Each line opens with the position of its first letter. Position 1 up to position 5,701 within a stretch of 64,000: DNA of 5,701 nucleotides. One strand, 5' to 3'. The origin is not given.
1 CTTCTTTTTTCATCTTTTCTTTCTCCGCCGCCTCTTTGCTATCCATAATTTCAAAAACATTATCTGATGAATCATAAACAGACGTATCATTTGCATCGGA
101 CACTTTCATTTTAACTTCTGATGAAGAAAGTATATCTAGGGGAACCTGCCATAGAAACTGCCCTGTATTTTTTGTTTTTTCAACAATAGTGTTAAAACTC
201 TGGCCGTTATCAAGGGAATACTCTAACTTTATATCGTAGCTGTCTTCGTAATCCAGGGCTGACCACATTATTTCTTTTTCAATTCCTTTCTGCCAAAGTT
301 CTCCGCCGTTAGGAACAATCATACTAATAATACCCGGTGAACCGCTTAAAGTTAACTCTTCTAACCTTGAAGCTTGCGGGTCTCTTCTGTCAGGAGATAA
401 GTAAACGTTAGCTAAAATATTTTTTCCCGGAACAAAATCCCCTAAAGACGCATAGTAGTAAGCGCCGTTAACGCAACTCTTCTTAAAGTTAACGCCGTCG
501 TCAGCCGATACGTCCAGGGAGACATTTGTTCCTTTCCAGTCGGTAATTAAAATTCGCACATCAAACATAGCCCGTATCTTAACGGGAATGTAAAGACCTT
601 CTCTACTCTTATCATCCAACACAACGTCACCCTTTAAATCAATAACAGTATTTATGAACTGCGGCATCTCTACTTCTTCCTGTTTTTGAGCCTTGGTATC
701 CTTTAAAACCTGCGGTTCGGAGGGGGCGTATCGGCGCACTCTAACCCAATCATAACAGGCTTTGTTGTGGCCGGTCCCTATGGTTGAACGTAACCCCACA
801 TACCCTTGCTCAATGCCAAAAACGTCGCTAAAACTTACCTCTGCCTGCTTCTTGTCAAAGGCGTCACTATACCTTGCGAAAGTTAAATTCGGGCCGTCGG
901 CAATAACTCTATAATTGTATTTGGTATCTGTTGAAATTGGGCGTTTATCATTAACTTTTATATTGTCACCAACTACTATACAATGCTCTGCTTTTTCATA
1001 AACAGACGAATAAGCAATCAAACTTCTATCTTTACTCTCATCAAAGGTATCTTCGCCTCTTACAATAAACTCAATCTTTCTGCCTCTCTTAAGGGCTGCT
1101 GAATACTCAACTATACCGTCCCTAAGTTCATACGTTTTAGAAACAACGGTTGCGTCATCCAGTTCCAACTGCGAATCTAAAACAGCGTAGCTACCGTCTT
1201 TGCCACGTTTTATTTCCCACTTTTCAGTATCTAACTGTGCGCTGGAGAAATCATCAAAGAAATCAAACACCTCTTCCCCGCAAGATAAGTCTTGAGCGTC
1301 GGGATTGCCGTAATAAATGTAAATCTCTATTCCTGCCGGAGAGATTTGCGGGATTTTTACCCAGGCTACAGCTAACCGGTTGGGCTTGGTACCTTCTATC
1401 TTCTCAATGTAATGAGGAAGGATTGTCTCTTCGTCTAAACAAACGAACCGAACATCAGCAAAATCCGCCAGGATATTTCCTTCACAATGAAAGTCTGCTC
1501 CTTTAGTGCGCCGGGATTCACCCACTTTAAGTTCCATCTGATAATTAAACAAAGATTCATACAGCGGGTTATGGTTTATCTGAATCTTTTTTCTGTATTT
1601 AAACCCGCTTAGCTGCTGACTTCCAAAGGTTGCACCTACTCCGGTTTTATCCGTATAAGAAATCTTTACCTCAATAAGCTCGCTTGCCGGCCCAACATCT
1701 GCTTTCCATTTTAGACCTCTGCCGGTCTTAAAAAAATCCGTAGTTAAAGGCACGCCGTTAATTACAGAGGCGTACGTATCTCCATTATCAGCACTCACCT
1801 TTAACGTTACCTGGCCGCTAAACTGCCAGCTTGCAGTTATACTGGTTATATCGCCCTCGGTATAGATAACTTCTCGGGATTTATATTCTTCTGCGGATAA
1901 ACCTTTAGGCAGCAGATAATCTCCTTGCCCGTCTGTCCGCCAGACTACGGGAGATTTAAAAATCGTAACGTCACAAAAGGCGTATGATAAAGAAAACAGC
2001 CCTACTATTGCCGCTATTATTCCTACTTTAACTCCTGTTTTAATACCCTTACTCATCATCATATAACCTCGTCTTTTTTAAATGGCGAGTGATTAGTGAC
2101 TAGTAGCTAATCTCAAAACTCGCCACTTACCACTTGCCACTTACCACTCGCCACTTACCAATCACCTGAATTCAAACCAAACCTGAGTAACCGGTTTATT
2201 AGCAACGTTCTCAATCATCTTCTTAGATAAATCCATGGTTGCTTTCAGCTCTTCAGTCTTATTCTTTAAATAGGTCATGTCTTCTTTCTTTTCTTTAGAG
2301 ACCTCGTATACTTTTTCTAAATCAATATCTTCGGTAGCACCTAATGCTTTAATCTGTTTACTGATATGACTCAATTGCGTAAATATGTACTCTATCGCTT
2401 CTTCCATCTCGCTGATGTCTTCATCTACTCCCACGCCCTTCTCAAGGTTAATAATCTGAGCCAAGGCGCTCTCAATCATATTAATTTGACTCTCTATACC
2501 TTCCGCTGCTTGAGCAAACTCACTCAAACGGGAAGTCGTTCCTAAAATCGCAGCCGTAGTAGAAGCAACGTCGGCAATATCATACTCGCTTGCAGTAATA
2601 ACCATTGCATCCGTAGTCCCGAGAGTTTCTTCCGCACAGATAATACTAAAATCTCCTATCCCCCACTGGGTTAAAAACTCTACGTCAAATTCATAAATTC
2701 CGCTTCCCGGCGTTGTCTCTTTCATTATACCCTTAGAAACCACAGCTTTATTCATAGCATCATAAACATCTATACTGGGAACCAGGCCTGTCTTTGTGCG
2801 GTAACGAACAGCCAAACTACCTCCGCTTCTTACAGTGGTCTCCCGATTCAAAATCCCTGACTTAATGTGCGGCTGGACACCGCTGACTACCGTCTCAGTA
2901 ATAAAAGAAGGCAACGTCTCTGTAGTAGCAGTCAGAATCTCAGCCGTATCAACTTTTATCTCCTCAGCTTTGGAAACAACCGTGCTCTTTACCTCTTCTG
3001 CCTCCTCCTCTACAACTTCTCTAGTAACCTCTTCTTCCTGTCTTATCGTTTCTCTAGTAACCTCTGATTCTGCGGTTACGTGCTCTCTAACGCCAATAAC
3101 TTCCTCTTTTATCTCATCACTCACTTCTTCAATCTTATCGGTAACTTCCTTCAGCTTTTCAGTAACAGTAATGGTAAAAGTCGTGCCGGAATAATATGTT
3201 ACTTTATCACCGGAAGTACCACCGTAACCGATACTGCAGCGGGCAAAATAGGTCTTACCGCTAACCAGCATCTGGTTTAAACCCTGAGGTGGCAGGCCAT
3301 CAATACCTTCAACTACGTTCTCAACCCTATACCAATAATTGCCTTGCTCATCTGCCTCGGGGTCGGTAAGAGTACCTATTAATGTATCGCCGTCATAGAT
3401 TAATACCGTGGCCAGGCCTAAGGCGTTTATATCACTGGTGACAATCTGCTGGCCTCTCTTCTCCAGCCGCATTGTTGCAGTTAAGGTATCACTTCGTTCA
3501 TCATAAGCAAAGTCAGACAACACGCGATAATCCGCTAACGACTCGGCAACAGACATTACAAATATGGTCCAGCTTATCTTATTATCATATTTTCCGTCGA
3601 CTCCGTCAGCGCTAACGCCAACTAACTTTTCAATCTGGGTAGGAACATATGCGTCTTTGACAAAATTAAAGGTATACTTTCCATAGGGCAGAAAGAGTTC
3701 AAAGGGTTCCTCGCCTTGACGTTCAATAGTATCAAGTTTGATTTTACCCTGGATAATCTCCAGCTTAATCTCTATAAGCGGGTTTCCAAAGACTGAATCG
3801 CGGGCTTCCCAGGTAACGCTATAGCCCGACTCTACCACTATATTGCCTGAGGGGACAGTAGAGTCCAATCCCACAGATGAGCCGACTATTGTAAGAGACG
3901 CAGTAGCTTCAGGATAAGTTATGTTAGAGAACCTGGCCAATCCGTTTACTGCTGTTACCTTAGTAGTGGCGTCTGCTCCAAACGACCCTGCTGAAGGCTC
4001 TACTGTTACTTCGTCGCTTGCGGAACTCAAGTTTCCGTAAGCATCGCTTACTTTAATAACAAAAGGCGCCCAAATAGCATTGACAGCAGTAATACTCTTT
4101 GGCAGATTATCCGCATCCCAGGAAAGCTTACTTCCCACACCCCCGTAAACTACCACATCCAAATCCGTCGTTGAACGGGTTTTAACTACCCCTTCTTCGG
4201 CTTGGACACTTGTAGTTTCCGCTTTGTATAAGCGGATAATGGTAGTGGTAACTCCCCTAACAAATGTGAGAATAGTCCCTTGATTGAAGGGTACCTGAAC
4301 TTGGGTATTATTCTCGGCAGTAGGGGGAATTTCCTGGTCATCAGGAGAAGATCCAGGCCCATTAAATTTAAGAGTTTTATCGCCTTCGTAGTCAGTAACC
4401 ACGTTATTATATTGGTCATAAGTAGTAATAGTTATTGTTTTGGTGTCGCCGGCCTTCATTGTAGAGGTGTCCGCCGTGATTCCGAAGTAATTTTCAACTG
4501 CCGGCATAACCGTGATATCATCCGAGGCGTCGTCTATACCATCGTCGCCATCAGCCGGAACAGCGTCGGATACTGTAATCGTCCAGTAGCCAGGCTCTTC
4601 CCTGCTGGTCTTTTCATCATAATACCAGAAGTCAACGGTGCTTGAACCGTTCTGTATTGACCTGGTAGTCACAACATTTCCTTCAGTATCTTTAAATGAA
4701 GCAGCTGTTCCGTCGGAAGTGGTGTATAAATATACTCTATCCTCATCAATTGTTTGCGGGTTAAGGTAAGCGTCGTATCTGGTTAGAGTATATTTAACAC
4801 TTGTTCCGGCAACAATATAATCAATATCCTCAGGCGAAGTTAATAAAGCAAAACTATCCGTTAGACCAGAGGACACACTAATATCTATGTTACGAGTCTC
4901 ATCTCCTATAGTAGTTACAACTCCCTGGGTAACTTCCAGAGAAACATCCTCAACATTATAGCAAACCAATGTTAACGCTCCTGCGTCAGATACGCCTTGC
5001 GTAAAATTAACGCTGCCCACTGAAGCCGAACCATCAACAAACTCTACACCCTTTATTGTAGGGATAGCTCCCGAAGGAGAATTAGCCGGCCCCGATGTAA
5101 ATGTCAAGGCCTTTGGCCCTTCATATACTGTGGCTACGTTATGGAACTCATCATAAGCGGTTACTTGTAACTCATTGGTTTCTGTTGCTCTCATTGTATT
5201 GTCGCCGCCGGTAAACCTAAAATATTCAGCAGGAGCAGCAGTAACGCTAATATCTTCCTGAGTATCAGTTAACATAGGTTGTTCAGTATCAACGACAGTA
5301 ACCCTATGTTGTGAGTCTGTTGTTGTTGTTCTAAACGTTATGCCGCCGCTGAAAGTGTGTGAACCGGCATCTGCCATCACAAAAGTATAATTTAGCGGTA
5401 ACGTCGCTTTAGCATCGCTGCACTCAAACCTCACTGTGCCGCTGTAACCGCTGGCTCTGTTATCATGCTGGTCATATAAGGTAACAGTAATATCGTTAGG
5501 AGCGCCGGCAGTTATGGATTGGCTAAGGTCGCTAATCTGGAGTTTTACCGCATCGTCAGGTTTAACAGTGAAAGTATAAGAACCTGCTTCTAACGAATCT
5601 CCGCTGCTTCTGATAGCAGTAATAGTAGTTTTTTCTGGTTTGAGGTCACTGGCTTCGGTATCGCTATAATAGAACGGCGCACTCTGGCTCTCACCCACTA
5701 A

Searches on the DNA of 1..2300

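Call 88: search_rna_families(source=window, start=1, end=2300, threshold=gathering)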
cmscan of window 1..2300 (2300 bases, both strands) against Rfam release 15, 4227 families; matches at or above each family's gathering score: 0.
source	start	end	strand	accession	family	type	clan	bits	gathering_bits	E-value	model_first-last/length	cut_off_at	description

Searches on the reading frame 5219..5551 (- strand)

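Call 45: search_protein_families(library=pfam, proteins=[window:5219-5551:-], max_evalue=10)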
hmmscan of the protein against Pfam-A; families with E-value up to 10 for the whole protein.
window:5219-5551:- (111 aa): 2 families
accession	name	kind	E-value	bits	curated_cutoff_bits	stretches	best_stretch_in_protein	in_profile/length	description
PF14292.12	SusE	-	0.028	15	25.2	1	38-87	33-82/106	SusE outer membrane protein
PF21601.3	GldM_2nd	-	0.14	13.1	24.4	1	54-82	59-87/98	GldM second domain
